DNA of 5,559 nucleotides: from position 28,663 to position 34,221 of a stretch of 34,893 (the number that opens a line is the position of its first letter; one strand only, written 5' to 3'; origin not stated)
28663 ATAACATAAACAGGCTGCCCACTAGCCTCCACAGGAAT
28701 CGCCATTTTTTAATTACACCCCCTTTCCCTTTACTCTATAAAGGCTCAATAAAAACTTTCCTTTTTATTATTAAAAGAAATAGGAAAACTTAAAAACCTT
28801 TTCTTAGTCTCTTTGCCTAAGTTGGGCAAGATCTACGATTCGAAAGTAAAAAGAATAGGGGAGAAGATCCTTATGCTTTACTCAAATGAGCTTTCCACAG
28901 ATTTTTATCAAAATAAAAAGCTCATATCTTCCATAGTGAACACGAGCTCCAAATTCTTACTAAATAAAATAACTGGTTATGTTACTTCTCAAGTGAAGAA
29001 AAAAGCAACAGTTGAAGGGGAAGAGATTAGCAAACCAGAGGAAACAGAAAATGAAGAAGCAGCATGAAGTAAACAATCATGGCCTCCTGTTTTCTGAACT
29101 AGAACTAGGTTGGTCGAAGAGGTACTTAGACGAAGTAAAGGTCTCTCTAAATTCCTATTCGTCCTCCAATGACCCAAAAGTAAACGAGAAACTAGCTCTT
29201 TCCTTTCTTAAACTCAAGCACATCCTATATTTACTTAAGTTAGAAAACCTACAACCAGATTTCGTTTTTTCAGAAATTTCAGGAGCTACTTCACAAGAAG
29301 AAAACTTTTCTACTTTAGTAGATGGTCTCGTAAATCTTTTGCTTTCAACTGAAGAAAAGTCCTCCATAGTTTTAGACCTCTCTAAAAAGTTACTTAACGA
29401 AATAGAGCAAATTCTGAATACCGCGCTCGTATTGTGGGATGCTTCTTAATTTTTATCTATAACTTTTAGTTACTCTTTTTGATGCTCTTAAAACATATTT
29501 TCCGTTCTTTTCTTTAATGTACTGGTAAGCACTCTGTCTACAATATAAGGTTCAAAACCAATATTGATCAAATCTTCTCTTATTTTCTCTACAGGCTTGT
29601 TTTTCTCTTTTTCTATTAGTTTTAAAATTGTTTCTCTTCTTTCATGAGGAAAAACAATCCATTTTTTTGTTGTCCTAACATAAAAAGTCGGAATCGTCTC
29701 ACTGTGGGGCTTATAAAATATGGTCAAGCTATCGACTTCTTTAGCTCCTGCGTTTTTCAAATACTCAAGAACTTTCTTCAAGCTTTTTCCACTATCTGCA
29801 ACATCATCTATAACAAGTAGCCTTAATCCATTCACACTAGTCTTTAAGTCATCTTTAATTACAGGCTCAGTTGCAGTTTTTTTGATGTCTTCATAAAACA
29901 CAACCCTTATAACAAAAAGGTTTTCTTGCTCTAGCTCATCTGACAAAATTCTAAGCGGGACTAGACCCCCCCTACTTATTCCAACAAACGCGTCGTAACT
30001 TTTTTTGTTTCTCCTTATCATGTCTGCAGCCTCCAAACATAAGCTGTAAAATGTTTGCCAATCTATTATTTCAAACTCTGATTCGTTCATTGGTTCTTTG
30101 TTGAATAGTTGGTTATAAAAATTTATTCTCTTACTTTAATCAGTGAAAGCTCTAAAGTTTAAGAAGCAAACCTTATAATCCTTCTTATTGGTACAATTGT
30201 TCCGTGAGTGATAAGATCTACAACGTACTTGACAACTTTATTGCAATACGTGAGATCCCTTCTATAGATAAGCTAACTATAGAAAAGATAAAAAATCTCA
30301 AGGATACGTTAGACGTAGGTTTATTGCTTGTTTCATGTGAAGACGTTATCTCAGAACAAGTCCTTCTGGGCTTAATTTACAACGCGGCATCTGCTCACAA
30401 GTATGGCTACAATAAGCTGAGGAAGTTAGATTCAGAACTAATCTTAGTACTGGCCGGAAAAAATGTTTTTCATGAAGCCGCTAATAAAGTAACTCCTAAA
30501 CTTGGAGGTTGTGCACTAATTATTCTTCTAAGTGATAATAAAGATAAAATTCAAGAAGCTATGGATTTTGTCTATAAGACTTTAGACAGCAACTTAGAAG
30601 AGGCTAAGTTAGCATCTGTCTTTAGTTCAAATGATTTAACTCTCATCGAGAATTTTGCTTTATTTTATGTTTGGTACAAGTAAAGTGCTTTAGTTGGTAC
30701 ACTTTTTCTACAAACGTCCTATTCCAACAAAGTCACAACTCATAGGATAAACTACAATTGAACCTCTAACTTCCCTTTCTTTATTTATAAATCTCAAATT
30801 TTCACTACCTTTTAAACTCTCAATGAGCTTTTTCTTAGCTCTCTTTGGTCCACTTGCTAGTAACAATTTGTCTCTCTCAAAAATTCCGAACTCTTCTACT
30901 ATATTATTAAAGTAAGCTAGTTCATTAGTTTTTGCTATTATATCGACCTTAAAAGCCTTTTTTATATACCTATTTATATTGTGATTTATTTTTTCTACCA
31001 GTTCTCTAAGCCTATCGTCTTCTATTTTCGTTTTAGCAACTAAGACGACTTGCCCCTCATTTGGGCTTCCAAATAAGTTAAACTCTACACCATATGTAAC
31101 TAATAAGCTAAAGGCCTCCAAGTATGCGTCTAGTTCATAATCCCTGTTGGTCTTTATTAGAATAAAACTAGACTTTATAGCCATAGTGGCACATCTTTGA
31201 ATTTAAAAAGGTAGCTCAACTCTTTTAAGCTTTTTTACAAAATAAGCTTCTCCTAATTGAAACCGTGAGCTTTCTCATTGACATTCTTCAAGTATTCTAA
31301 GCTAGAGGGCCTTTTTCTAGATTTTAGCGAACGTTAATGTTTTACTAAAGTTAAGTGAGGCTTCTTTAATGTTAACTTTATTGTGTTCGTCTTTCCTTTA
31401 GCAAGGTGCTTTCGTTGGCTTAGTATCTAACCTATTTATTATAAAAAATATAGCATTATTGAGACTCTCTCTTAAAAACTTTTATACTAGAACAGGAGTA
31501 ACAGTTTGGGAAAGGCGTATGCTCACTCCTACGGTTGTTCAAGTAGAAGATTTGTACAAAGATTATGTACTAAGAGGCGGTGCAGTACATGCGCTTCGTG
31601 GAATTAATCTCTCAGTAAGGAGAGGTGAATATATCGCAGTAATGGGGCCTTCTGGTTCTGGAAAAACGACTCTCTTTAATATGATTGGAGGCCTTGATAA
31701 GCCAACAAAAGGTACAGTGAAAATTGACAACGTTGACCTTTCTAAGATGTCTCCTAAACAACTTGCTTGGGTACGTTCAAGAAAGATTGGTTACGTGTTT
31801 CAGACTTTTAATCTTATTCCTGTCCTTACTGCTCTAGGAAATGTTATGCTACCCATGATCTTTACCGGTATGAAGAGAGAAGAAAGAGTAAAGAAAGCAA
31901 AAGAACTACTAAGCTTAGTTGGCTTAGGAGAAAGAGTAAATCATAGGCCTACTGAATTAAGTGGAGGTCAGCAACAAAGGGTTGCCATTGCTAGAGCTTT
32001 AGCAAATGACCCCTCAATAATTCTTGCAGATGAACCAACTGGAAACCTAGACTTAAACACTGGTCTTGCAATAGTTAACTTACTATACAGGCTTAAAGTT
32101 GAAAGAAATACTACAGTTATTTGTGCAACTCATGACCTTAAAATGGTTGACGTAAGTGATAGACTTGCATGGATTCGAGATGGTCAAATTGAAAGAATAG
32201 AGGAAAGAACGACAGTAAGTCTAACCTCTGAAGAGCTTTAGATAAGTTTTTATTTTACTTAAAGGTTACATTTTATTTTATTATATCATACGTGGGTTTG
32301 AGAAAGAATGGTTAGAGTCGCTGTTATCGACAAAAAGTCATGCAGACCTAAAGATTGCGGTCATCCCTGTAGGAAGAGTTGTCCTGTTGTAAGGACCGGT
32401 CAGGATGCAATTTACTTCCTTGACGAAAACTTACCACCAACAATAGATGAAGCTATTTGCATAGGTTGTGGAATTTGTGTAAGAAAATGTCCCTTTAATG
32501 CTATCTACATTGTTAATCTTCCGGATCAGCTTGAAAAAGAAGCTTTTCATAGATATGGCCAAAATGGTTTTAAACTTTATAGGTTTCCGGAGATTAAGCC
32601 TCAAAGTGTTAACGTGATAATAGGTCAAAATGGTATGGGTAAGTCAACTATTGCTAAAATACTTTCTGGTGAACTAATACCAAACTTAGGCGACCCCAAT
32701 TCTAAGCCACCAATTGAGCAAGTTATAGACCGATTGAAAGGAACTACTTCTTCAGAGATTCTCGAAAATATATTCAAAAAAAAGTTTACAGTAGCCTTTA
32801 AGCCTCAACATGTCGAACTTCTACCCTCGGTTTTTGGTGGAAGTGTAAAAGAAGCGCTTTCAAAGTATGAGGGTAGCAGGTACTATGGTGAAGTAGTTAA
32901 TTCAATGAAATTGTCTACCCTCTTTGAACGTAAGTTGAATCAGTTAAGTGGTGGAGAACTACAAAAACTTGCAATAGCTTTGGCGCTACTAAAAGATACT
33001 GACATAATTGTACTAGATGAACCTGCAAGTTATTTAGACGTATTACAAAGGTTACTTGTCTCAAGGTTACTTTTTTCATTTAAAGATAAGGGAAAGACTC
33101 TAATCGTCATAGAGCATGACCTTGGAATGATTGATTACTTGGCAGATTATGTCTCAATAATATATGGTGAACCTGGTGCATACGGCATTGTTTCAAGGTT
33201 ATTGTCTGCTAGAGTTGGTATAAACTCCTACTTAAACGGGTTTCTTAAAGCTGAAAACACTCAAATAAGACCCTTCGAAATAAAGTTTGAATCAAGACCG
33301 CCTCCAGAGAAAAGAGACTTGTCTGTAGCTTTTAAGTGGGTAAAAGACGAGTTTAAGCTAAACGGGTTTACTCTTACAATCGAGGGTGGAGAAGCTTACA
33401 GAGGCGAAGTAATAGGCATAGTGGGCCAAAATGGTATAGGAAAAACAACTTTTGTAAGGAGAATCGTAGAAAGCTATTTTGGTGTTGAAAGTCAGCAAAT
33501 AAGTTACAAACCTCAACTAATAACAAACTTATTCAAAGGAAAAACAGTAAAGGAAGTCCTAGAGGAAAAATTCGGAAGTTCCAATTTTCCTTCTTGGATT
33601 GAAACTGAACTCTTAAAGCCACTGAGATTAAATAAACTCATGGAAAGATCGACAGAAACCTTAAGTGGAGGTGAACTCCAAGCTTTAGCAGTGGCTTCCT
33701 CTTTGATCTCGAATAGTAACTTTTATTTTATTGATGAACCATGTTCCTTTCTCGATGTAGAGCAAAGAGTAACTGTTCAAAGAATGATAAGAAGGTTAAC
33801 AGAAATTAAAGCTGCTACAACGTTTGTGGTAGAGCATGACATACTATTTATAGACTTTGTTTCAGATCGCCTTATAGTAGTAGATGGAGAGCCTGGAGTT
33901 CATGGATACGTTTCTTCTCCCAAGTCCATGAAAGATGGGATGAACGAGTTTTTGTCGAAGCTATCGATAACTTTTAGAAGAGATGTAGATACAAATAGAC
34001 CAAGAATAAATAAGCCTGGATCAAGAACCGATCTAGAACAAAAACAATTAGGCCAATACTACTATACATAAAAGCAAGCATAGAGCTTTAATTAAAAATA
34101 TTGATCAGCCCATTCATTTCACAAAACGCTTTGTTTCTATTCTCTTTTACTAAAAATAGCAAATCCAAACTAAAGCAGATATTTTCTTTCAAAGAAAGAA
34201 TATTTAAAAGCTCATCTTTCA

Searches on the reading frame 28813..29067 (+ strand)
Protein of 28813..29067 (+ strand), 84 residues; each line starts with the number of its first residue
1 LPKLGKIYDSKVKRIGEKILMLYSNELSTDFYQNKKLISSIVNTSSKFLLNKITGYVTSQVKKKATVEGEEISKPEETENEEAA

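Call 81: search_protein_families(library=pfam, proteins=[window:28813-29067:+], max_evalue=0.01)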
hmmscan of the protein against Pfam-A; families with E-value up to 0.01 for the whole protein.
window:28813-29067:+ (84 aa): 1 family
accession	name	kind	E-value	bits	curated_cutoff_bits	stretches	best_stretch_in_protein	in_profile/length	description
PF00833.23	Ribosomal_S17e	-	2.1e-11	44.3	22.8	1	5-74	2-71/122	Ribosomal S17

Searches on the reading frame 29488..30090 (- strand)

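Call 81: search_protein_families(library=pfam, proteins=[window:29488-30090:-], max_evalue=0.01)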
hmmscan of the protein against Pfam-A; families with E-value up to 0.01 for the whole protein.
window:29488-30090:- (200 aa): 1 family
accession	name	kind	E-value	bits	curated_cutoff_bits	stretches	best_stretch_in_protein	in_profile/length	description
PF00156.33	Pribosyltran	-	6.1e-25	87.8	26.3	1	8-148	5-150/158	Phosphoribosyl transferase domain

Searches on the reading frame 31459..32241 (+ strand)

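Call 86: search_protein_families(library=pfam, proteins=[window:31459-32241:+], max_evalue=0.00001)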
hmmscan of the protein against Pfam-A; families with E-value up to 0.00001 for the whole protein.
window:31459-32241:+ (260 aa): 1 family
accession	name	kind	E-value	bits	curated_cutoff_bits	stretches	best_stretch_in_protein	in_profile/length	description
PF00005.33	ABC_tran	-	3.6e-37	128.5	25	1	46-194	1-136/137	ABC transporter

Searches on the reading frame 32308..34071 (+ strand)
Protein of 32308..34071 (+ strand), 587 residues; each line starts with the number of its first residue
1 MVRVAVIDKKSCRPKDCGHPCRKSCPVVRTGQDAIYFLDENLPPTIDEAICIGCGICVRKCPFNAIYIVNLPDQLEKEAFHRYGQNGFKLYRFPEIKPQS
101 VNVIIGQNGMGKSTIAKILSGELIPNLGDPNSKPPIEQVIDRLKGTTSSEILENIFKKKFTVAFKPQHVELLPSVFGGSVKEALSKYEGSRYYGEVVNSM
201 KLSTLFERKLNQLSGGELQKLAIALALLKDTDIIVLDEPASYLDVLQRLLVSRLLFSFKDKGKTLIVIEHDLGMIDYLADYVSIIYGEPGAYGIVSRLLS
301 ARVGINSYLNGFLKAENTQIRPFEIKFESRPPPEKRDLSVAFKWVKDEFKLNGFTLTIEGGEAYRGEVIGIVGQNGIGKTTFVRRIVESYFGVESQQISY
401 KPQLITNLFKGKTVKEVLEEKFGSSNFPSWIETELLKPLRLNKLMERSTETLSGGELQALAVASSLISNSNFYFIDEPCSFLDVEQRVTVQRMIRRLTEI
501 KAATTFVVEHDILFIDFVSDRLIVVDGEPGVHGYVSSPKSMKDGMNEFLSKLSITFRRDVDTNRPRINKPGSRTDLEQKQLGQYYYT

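Call 81: search_protein_families(library=pfam, proteins=[window:32308-34071:+], max_evalue=0.01)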
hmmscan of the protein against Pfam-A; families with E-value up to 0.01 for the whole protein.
window:32308-34071:+ (587 aa): 38 families (the best 25 are shown)
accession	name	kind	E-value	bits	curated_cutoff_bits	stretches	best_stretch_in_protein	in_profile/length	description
PF00005.33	ABC_tran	-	1.2e-33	117.1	25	2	96-240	8-136/137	ABC transporter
PF02463.25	SMC_N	-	1.7e-12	47.7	40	2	87-284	9-211/220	RecF/RecN/SMC N terminal domain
PF13304.12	AAA_21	-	2e-11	44.9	27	1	208-267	233-295/304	AAA domain, putative AbiEii toxin, Type IV TA system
PF00037.32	Fer4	-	1e-07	31.9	21.1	1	44-67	1-24/24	4Fe-4S binding domain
PF13401.12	AAA_22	-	1.9e-07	31.9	27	0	368-438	7-65/130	AAA domain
PF13476.12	AAA_23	-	6.2e-07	30.7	27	1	87-119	6-39/201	AAA domain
PF04068.21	Fer4_RLI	-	1.3e-06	28.5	23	1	2-32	1-34/35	Possible Fer4-like domain in RNase L inhibitor, RLI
PF13175.12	AAA_15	-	2.6e-06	27.8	32.1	1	87-119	10-43/374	AAA ATPase domain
PF13237.11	Fer4_10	-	3e-06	27.5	25.5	2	6-62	3-53/53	4Fe-4S dicluster domain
PF12837.12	Fer4_6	-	3.8e-06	27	25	1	44-66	2-24/24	4Fe-4S binding domain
PF20720.3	nSTAND3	-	1e-05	25.7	27.2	0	99-124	17-42/155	Novel STAND NTPase 3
PF05729.18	NACHT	-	2.2e-05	24.8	26.7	0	368-388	2-22/167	NACHT domain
PF03193.22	RsgA_GTPase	-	2.3e-05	24.7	30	0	99-123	106-130/174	RsgA GTPase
PF14697.11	Fer4_21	-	3.8e-05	24.2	35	1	5-66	1-57/59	4Fe-4S dicluster domain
PF25160.1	LdpA_Fe-S-bd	-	4.3e-05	23.6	27.6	1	14-67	2-44/49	LdpA Fe-S cluster-binding domain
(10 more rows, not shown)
